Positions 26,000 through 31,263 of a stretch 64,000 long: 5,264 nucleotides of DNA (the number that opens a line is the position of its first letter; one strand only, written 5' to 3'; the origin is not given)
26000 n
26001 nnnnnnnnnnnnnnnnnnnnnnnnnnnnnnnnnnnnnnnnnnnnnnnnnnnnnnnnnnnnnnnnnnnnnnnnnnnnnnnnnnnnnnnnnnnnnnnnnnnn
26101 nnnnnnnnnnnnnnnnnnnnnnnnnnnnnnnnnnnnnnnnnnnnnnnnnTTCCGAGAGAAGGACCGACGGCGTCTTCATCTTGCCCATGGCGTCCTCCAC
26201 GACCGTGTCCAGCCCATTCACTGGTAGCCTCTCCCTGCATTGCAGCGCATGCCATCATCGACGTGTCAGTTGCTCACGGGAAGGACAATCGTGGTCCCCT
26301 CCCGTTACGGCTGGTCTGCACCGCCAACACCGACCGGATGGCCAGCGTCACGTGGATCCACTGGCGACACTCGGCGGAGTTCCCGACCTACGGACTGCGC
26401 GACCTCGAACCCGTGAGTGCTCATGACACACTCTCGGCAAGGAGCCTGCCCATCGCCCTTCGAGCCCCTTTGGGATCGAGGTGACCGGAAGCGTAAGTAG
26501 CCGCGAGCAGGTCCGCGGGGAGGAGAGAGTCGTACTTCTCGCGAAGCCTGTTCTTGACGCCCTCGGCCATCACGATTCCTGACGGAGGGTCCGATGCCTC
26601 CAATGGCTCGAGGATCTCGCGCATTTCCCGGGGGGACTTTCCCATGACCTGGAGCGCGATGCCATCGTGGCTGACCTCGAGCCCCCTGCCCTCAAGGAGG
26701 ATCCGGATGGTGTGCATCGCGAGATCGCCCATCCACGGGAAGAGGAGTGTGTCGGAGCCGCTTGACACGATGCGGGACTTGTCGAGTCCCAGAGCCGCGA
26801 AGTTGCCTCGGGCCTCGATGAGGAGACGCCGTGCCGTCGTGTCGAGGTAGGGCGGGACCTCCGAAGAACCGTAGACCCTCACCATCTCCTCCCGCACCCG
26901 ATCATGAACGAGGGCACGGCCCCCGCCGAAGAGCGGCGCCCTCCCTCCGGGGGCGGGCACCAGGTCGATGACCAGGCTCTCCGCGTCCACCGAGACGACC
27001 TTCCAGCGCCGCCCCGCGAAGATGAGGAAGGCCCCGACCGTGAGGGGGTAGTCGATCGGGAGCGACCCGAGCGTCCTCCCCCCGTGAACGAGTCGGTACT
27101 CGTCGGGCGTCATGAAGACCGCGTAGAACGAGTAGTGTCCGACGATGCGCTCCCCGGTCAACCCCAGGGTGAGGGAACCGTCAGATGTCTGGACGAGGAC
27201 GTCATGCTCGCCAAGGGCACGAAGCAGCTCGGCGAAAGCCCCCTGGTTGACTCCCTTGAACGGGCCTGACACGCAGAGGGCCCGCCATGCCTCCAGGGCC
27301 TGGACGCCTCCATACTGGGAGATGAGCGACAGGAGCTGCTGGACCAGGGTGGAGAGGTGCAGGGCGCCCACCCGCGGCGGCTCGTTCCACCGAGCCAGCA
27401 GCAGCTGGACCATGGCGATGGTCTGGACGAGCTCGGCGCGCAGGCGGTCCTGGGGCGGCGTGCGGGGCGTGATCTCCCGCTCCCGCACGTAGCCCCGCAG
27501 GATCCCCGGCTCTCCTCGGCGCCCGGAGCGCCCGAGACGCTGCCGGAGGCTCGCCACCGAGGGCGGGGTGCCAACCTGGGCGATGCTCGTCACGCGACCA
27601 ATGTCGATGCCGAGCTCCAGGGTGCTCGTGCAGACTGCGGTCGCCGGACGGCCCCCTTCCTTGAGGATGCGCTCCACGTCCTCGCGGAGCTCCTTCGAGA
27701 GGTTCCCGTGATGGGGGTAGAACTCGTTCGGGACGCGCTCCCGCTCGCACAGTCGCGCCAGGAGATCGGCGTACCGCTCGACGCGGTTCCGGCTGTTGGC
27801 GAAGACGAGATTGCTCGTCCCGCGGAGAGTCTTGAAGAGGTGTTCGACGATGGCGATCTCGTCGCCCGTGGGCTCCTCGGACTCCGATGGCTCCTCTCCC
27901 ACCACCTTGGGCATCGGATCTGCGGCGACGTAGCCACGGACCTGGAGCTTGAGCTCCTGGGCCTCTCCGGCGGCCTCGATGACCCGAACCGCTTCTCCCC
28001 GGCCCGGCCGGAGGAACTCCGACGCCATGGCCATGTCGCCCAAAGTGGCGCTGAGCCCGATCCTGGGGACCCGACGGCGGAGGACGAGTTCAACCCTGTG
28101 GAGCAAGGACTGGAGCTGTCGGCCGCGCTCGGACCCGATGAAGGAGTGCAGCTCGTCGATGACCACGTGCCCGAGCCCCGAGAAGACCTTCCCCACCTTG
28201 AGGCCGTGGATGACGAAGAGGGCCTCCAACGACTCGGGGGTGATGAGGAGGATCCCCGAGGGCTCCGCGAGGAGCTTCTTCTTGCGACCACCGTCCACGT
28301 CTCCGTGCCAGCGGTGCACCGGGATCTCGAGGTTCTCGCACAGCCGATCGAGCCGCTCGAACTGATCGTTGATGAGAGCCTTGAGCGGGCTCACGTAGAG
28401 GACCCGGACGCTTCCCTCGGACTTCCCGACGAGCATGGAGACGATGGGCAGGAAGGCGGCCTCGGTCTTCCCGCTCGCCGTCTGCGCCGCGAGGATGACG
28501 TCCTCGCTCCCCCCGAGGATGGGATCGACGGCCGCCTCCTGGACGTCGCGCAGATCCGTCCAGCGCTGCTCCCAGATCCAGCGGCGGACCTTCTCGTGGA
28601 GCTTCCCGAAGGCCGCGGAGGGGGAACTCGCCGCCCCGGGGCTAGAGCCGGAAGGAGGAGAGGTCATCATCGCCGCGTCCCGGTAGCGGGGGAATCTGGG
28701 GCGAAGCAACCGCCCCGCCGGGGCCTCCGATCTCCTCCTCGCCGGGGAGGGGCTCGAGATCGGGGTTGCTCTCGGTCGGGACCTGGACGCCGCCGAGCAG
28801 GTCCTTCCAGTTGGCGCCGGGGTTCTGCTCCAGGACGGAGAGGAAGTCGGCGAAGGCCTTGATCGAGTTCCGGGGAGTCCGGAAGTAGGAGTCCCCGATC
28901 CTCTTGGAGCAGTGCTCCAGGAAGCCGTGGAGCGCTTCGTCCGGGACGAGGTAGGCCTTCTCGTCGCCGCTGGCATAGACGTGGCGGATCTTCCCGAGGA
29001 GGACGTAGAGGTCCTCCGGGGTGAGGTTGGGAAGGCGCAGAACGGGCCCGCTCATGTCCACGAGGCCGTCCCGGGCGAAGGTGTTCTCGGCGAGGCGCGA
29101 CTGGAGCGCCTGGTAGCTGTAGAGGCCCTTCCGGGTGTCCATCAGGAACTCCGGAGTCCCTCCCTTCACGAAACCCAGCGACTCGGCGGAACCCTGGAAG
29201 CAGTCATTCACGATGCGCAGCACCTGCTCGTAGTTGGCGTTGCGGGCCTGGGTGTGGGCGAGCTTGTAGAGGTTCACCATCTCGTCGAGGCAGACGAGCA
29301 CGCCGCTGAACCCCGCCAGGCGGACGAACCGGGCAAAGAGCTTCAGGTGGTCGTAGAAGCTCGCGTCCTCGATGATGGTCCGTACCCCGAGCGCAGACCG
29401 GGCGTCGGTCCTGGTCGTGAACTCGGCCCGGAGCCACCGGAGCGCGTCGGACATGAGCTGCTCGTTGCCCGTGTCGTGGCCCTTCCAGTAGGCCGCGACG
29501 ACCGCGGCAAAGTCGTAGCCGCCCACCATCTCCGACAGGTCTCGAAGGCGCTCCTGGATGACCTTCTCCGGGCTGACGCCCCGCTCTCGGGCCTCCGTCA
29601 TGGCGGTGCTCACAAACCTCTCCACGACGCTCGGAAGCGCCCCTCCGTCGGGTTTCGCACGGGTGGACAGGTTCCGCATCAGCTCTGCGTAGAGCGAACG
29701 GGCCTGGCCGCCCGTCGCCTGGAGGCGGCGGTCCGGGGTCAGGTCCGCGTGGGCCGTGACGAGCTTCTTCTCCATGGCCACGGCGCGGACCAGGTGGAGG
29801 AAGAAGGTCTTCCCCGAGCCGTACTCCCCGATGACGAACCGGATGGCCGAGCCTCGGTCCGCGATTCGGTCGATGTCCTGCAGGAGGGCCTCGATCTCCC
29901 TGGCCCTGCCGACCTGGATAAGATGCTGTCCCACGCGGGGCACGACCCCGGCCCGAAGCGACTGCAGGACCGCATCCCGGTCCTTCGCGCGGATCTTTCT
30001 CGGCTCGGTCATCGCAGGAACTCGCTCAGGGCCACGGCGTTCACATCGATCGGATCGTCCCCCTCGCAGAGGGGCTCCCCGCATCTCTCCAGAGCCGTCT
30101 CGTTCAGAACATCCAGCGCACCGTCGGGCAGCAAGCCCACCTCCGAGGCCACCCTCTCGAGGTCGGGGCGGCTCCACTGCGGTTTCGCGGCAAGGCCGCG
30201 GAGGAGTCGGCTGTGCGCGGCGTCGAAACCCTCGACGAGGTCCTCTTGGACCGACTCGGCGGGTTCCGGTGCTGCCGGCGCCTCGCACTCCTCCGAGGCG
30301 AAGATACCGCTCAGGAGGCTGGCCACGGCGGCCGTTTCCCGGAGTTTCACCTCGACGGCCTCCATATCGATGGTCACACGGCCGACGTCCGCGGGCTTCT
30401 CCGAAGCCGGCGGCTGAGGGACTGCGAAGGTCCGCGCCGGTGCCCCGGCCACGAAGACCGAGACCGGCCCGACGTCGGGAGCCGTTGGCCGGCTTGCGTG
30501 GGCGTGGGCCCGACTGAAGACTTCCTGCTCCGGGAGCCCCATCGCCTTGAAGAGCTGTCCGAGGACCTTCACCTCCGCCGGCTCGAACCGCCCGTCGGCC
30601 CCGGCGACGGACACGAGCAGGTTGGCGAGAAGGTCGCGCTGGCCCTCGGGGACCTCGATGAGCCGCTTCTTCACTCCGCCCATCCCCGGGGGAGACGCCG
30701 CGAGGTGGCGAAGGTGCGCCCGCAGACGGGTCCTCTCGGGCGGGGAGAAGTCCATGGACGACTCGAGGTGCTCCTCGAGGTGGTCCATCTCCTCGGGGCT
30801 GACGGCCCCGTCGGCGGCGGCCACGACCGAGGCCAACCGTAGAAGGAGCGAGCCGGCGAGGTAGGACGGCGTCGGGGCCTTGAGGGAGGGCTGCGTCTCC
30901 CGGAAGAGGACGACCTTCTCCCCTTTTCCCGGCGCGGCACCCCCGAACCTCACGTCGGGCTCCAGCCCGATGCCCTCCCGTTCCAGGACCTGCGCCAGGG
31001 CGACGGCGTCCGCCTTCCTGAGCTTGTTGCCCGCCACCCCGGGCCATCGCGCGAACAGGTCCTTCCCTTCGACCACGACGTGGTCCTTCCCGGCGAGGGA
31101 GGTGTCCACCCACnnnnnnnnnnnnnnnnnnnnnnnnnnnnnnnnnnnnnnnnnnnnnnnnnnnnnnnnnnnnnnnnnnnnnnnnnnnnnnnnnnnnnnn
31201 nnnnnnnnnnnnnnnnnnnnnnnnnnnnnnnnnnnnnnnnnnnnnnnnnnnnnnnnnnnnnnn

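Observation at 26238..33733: A ~62-bp cis-element is conserved upstream of two unrelated minus-strand genes (the lipoprotein at 26188 and the Shango TerB gene at 33605)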

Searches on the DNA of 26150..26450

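Call 67: search_rna_families(source=window, start=26150, end=26450, threshold=evalue, max_evalue=5)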
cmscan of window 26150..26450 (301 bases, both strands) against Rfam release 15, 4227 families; matches with E-value up to 5: 0.
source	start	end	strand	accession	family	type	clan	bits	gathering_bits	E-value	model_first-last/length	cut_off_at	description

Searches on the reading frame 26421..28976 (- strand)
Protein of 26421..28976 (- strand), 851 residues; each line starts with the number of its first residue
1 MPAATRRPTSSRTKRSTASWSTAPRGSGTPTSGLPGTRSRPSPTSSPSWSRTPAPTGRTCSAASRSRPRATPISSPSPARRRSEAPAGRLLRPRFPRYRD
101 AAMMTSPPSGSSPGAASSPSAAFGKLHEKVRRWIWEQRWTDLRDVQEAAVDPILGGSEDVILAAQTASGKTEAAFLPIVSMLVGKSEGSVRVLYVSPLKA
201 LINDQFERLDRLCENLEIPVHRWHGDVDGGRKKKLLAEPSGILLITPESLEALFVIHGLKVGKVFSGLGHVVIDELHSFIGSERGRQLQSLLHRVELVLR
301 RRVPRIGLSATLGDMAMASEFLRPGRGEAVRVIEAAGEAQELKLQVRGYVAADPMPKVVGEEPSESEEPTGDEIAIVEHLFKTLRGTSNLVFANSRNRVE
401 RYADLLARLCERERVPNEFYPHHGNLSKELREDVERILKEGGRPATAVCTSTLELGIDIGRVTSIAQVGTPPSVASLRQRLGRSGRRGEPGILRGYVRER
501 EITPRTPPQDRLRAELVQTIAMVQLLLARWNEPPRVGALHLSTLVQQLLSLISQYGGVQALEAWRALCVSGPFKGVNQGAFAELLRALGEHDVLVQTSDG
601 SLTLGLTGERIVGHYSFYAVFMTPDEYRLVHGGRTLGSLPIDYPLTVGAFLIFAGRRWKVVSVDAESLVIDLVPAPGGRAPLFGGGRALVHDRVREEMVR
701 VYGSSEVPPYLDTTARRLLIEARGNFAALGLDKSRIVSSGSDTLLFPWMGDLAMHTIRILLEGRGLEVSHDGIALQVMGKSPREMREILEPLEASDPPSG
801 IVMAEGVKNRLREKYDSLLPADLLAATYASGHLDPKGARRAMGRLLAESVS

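Call 9: search_protein_families(library=pfam, proteins=[window:26421-28976:-])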
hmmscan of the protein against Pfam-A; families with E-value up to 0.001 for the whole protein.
window:26421-28976:- (851 aa): 2 families
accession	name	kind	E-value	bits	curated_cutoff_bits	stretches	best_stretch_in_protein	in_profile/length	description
PF00270.35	DEAD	-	3.4e-32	111.9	26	1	144-313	2-161/167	DEAD/DEAH box helicase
PF00271.37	Helicase_C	-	2.8e-16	60.2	23.5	1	375-488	4-110/110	Helicase conserved C-terminal domain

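Call 10: search_protein_families(library=padloc, proteins=[window:26421-28976:-])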
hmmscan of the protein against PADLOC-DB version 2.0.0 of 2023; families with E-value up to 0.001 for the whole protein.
window:26421-28976:- (851 aa): 52 families (the best 25 are shown)
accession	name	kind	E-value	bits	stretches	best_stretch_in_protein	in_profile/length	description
PDLC03960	SngC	-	9.1e-281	931.8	1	120-840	3-715/720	-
PDLC02503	BrxHI|BrxHII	-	2.1e-119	397.9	1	122-845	4-691/698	BrxHI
PDLC02501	BrxHI|BrxHII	-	3.7e-74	248.4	1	138-729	20-579/925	BrxHI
PDLC02897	DpdJ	-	6e-38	128.4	1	47-487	11-451/1570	DpdJ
PDLC00037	DruE3|DruE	-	7.1e-20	68.4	2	448-490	1061-1103/2055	SNF2 family N-terminal domain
PDLC00035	DruE3|DruE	-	1.5e-18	63.9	2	431-490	1048-1106/1460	SNF2 family N-terminal domain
PDLC02864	DpdF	-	6.4e-17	59.5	1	139-490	20-331/610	DpdF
PDLC00013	DruE1|DruE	-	8.4e-16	55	2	449-489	1088-1128/1776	SNF2 family N-terminal domain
PDLC00192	HamB1|HamB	-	8e-15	51.5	1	139-311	266-433/1104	DEAD-box helicase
PDLC03928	PsyrT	-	1.3e-14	51.5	2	138-290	19-163/689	-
PDLC02896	DpdJ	-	2.4e-14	50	2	234-316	331-416/1487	DpdJ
PDLC00036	DruE3|DruE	-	6.4e-14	48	2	448-489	1054-1095/2023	SNF2 family N-terminal domain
PDLC02870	DpdF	-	7e-14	49.2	1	139-490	11-323/534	DpdF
PDLC01252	Cas3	-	2.6e-13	48.1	1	160-494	2-291/324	CAS-I; effector_G3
PDLC00188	HamB1|HamB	-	1.9e-11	40.8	1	165-328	266-425/1037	DEAD-box helicase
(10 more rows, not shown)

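Call 13: find_encoding_contigs(protein=window:26421-28976:-, flank=10000, max_places=10)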
Protein window:26421-28976:- (851 aa): no gene with exactly this product is on record in the collection.

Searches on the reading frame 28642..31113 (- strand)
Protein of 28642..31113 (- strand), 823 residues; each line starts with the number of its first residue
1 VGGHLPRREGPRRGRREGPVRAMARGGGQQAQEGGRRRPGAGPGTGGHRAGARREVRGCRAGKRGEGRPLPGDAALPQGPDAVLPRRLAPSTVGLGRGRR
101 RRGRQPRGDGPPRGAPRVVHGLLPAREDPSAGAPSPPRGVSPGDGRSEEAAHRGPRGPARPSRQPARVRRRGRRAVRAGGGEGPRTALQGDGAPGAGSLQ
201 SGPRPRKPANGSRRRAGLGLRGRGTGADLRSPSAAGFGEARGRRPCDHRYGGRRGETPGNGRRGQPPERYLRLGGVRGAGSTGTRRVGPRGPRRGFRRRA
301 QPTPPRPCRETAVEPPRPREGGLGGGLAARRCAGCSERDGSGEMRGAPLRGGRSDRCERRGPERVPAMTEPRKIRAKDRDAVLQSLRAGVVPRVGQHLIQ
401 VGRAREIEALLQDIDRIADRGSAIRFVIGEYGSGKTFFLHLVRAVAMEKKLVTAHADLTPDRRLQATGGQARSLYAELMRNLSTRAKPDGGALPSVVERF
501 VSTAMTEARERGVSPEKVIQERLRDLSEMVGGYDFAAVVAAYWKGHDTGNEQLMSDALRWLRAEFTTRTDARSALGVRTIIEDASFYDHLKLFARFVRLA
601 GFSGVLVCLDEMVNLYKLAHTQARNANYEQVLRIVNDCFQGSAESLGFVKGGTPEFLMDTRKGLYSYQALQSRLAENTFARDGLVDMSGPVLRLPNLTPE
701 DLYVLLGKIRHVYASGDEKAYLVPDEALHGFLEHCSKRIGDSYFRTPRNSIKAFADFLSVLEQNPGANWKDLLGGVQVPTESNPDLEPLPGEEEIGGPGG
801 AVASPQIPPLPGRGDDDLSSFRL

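Call 9: search_protein_families(library=pfam, proteins=[window:28642-31113:-])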
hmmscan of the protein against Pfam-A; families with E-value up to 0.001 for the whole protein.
window:28642-31113:- (823 aa): 2 families
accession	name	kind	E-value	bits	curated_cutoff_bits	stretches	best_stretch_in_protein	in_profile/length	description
PF10923.14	BrxC_BrxD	-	1.6e-153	512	22.2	1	374-774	1-411/414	BREX system ATP-binding protein BrxC/D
PF13191.12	AAA_16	-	1e-05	26.5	32.6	1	401-498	3-103/167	AAA ATPase domain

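Call 10: search_protein_families(library=padloc, proteins=[window:28642-31113:-])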
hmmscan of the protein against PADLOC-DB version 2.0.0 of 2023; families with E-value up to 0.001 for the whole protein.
window:28642-31113:- (823 aa): 2 families
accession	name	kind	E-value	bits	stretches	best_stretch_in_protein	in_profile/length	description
PDLC03959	SngB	-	3.8e-179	594.3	1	372-782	4-424/439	-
PDLC02494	BrxD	-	8.8e-43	145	1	374-764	4-401/440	BrxD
